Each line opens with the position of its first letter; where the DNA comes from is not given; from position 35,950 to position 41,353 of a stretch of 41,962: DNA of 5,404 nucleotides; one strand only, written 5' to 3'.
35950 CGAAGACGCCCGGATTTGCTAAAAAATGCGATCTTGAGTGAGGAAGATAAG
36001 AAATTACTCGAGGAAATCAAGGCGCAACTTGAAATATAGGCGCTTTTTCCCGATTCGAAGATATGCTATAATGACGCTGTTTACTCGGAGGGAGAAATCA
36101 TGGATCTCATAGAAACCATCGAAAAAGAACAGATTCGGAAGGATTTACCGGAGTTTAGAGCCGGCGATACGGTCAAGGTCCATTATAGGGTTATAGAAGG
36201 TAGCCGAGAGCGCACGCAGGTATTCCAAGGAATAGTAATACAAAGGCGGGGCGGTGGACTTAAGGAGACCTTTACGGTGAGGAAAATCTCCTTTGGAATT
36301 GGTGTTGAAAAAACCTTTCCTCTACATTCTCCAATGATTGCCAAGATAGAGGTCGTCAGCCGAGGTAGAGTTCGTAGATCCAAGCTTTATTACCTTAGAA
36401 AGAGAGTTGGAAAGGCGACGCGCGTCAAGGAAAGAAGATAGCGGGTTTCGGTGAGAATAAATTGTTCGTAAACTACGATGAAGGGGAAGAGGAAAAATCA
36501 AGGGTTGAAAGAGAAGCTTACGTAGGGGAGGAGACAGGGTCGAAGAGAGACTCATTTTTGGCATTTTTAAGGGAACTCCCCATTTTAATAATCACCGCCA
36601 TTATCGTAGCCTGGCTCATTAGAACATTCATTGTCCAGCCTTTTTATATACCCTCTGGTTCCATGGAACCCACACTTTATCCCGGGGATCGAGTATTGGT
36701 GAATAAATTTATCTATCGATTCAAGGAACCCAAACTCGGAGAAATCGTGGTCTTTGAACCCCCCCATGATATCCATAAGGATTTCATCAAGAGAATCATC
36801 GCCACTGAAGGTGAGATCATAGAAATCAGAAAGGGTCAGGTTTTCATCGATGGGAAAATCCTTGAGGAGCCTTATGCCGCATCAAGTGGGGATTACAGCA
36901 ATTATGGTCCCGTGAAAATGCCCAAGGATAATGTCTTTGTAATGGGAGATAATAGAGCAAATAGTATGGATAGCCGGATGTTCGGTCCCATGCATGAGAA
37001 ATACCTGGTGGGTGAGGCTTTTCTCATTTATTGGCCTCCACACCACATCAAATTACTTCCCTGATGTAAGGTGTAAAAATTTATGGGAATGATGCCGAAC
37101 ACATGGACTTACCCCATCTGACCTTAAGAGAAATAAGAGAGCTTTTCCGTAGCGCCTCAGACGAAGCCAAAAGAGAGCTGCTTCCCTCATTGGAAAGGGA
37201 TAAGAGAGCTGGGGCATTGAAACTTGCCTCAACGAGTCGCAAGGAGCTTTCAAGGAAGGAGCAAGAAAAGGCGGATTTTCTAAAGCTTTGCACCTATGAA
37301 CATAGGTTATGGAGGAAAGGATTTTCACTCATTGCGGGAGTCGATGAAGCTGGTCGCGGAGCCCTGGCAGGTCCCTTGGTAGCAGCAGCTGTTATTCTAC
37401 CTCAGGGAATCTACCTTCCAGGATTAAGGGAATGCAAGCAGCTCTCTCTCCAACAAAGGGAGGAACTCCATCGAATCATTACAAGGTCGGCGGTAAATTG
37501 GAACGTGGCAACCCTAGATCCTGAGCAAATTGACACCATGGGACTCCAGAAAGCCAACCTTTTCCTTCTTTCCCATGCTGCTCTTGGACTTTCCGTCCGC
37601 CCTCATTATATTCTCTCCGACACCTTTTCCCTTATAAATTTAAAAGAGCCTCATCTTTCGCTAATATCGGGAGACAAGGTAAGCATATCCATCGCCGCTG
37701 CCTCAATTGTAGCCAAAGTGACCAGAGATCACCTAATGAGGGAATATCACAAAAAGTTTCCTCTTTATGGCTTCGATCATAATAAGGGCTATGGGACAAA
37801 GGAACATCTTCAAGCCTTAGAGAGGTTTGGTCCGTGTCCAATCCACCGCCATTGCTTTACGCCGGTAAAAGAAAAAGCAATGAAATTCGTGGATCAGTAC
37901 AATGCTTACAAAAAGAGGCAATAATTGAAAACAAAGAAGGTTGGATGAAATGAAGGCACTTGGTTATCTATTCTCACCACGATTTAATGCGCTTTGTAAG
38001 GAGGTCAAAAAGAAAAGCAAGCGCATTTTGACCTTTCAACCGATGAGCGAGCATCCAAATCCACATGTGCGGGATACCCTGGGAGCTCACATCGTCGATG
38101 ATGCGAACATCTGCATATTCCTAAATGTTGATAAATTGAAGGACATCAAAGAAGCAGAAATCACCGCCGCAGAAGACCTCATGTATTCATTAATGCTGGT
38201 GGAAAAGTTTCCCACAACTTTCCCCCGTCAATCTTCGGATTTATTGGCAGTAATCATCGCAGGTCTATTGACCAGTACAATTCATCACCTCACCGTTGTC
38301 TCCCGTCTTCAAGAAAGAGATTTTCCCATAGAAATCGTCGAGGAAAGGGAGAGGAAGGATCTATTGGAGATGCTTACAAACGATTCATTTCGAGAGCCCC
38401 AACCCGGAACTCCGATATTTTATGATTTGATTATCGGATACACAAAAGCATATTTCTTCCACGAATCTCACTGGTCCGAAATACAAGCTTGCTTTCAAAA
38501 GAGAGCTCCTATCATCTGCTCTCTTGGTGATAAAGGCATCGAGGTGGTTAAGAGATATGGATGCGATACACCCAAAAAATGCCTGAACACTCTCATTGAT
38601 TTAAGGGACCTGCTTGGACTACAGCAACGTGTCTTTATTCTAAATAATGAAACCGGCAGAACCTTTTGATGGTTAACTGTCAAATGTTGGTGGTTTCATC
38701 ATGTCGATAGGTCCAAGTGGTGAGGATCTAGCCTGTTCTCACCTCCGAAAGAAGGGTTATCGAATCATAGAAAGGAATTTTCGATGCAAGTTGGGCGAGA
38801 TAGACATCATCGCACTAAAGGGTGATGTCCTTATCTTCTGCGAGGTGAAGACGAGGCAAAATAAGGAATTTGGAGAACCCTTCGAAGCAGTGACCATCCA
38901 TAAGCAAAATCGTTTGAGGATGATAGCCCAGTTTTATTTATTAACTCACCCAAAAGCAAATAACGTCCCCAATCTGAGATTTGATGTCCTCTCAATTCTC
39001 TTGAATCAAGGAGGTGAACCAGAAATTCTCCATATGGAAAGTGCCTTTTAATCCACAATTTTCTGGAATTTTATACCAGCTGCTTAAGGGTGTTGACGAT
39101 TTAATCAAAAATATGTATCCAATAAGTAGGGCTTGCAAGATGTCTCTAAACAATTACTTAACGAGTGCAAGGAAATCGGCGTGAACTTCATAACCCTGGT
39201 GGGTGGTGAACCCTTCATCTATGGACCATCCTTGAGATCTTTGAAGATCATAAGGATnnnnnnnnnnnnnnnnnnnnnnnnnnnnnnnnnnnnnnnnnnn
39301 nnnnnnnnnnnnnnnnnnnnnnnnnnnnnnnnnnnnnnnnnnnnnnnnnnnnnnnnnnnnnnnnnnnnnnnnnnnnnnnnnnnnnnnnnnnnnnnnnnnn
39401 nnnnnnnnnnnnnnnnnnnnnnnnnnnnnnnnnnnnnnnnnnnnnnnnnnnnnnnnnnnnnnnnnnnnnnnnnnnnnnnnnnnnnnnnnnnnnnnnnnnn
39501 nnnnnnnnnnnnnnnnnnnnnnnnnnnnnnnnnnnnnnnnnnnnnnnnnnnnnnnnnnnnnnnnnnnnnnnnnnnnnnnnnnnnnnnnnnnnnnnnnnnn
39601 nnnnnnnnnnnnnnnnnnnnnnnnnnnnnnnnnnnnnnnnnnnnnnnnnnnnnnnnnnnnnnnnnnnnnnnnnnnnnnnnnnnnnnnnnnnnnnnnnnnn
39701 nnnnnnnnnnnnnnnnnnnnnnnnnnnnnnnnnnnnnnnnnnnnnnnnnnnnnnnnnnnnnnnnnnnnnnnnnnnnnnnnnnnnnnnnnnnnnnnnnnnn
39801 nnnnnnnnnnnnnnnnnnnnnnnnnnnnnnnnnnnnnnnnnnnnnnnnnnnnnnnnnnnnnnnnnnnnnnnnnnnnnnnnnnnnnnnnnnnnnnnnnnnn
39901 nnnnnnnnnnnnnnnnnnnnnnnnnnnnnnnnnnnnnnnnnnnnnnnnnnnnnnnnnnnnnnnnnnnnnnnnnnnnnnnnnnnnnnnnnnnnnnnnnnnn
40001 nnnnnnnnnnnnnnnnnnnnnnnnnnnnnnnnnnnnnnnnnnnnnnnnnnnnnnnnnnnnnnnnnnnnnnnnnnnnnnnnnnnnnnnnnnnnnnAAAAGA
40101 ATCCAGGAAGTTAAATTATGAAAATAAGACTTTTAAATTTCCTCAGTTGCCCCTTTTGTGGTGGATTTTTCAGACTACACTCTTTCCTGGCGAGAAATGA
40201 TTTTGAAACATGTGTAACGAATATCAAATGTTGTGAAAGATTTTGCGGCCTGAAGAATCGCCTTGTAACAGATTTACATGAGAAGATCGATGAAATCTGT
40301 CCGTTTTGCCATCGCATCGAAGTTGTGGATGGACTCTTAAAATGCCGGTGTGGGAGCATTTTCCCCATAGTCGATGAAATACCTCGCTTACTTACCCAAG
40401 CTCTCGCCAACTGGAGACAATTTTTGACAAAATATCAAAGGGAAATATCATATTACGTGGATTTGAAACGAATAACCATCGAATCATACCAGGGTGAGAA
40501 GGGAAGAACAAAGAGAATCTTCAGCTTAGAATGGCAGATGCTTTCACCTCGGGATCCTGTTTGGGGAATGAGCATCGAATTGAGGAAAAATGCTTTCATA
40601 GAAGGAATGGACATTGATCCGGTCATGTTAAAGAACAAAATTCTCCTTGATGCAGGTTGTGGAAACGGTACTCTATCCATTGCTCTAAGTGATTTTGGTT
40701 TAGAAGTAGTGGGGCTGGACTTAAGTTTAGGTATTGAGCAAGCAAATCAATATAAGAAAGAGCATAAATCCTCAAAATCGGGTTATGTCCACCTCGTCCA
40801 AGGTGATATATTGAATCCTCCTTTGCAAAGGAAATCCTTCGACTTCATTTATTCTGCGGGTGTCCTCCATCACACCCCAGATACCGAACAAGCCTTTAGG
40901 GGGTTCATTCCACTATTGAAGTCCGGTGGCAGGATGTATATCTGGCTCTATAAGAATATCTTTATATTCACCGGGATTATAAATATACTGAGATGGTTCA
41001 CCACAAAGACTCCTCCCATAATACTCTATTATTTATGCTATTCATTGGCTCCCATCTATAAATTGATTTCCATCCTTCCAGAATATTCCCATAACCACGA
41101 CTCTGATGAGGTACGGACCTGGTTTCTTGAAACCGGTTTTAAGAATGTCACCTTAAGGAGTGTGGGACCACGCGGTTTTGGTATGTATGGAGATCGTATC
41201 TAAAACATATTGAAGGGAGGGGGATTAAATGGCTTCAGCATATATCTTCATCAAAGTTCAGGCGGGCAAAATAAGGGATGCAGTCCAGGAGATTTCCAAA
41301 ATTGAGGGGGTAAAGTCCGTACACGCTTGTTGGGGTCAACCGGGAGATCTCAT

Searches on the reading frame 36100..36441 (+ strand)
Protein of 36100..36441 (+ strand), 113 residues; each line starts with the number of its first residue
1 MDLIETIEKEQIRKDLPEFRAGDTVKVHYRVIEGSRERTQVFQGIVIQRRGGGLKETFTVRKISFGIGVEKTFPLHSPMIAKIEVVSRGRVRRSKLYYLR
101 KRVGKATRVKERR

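Call 66: find_encoding_contigs(protein=window:36100-36441:+, flank=10000, max_places=10)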
Protein window:36100-36441:+ (113 aa): 2 contigs read that carry it; 2 places shown.
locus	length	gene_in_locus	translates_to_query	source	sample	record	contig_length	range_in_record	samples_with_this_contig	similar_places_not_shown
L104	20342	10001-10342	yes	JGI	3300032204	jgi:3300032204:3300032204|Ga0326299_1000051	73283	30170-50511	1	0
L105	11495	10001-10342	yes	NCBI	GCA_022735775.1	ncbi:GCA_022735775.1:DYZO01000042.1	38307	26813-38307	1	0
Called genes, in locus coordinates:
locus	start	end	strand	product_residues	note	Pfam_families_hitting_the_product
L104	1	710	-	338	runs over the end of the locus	PF24568:CC_PcsB (weak), PF06725:3D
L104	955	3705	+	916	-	PF02463:SMC_N, PF13175:AAA_15, PF13304:AAA_21 (weak), PF13476:AAA_23, PF13555:AAA_29 (weak), PF24161:CCDC39 (faint)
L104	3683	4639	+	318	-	PF02881:SRP54_N, PF13604:AAA_30 (weak), PF00448:SRP54, PF13401:AAA_22 (weak)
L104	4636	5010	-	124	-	PF01381:HTH_3, PF12844:HTH_19 (weak), PF13560:HTH_31 (weak)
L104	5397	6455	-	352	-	-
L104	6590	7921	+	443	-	PF02881:SRP54_N, PF00448:SRP54, PF02978:SRP_SPB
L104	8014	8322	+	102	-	PF00886:Ribosomal_S16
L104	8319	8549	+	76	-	PF13083:KH_KhpA-B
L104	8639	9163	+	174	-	PF01782:RimM, PF05239:PRC, PF24986:PRC_RimM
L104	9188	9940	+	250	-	PF01746:tRNA_m1G_MT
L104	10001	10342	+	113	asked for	PF01245:Ribosomal_L19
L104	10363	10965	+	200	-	PF10502:Peptidase_S26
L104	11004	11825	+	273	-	PF27457:RNase_HII_N, PF01351:RNase_HII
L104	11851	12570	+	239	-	-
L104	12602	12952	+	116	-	PF08378:NERD (weak), PF02021:UPF0102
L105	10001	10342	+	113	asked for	PF01245:Ribosomal_L19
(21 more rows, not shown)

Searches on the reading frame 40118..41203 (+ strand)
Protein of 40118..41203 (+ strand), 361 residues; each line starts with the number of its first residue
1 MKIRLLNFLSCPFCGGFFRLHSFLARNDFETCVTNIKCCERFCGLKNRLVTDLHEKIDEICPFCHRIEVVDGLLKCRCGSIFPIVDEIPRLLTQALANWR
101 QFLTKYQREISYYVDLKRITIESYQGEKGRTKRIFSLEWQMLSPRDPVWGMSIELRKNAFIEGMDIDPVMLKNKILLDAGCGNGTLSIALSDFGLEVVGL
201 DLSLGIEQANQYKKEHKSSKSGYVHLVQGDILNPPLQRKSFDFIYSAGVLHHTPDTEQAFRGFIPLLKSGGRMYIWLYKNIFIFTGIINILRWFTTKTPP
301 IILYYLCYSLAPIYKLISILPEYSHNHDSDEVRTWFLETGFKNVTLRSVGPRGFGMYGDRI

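Call 33: find_encoding_contigs(protein=window:40118-41203:+, flank=10000, max_places=6)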
Protein window:40118-41203:+ (361 aa): 3 contigs read that carry it; 3 places shown.
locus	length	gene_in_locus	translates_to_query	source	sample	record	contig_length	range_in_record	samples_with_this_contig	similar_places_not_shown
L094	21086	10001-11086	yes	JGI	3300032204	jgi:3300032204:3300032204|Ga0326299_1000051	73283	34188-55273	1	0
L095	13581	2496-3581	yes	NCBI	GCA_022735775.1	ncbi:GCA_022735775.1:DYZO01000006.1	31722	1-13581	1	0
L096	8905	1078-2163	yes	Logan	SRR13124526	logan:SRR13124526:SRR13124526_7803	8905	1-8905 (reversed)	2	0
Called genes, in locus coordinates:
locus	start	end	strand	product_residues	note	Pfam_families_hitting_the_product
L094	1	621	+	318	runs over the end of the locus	PF02881:SRP54_N, PF13604:AAA_30 (weak), PF00448:SRP54, PF13401:AAA_22 (weak)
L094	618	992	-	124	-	PF01381:HTH_3, PF12844:HTH_19 (weak), PF13560:HTH_31 (weak)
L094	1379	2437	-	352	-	-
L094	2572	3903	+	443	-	PF02881:SRP54_N, PF00448:SRP54, PF02978:SRP_SPB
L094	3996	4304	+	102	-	PF00886:Ribosomal_S16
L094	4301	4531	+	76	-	PF13083:KH_KhpA-B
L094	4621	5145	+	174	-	PF01782:RimM, PF05239:PRC, PF24986:PRC_RimM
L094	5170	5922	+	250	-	PF01746:tRNA_m1G_MT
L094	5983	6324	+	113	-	PF01245:Ribosomal_L19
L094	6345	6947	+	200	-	PF10502:Peptidase_S26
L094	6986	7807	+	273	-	PF27457:RNase_HII_N, PF01351:RNase_HII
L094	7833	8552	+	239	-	-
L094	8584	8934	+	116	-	PF08378:NERD (weak), PF02021:UPF0102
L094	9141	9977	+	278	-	PF04055:Radical_SAM, PF13186:SPASM (weak)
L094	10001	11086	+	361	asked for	PF03966:Trm112p (weak), PF01209:Ubie_methyltran (weak), PF13489:Methyltransf_23, PF13847:Methyltransf_31, PF08241:Methyltransf_11, PF08242:Methyltransf_12, PF13649:Methyltransf_25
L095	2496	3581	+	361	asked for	PF03966:Trm112p (weak), PF01209:Ubie_methyltran (weak), PF13489:Methyltransf_23, PF13847:Methyltransf_31, PF08241:Methyltransf_11, PF08242:Methyltransf_12, PF13649:Methyltransf_25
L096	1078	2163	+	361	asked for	PF03966:Trm112p (weak), PF01209:Ubie_methyltran (weak), PF13489:Methyltransf_23, PF13847:Methyltransf_31, PF08241:Methyltransf_11, PF08242:Methyltransf_12, PF13649:Methyltransf_25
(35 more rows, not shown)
